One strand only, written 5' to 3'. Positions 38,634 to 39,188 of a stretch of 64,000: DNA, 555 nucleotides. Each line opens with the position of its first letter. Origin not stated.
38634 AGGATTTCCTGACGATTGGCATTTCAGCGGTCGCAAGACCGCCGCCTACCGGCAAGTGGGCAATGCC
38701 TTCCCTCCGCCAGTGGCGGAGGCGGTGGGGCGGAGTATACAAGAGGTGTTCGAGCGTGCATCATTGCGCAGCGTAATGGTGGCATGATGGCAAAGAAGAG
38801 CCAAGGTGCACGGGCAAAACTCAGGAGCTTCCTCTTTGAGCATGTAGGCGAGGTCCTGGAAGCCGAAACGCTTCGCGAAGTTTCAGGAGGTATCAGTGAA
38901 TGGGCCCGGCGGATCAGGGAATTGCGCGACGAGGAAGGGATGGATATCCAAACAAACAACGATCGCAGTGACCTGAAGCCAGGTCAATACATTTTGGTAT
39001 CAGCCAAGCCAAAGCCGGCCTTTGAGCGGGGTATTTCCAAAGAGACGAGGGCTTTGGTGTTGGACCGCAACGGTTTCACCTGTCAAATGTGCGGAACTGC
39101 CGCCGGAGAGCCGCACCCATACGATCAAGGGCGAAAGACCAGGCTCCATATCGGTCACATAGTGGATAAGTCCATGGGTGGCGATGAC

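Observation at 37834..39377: Horizontally acquired Type II restriction-modification pair: Dcm-family C5-MTase translationally coupled to an HNH nuclease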

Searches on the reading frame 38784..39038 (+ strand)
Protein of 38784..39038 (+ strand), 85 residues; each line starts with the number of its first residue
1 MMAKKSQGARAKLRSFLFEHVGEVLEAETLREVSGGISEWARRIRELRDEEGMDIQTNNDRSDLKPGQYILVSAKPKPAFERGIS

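Call 59: search_protein_representatives(protein=window:38784-39038:+)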
Query: 85 residues. Proteins with E-value up to 0.001 (for the whole library): 500; up to 1e-10: 185; up to 1e-30: 0. The best 150 are listed.
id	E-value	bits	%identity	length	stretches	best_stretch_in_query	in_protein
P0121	3.9e-27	109.6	45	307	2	6-78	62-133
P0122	3.7e-26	106.5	46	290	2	6-79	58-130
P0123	1.4e-25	104.7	64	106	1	3-83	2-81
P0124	3.9e-25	103.3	66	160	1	6-85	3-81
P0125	1.1e-24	101.8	62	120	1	6-85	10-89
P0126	1.6e-24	101.3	58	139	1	1-85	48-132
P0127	2.1e-23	97.8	61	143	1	7-85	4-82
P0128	3.6e-23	97.0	59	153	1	3-85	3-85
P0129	5.2e-23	96.5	63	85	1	4-80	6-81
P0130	5.9e-23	96.3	62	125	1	3-82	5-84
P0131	9.5e-23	95.7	58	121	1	4-83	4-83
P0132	2.3e-22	94.4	49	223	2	19-82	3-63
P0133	2.8e-22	94.2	43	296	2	8-84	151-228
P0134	3.9e-22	93.7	62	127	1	4-77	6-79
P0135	5.9e-22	93.2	57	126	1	4-85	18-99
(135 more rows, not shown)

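Call 61: search_protein_families(library=pfam, alignment_id=A4, max_evalue=0.001)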
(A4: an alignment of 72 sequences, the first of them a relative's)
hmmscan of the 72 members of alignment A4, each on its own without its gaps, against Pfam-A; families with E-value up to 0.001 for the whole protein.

A. member 1, P0121 (307 aa): 1 family
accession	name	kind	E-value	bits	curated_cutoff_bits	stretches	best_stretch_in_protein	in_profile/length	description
PF01844.29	HNH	-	2.7e-05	24.7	21.4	1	244-295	1-46/47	HNH endonuclease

B. families by the number of members that match (of 72 scanned): 10 families
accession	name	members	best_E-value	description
PF01844.29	HNH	47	1.3e-12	HNH endonuclease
PF14279.12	HNH_5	20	9.8e-10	HNH endonuclease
PF14090.12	HTH_39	19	1.6e-08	Winged helix-turn-helix domain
PF23382.1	DUF7097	3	0.00053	Family of unknown function (DUF7097)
PF13391.12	HNH_2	2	0.00045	HNH endonuclease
PF14338.12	Mrr_N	1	6.4e-16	Mrr N-terminal domain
PF00145.23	DNA_methylase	1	2.7e-11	C-5 cytosine-specific DNA methylase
PF03852.21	Vsr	1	3.6e-11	DNA mismatch endonuclease Vsr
PF11129.13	EIAV_Rev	1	0.00014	Rev protein of equine infectious anaemia virus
PF09126.16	NaeI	1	0.00033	Restriction endonuclease NaeI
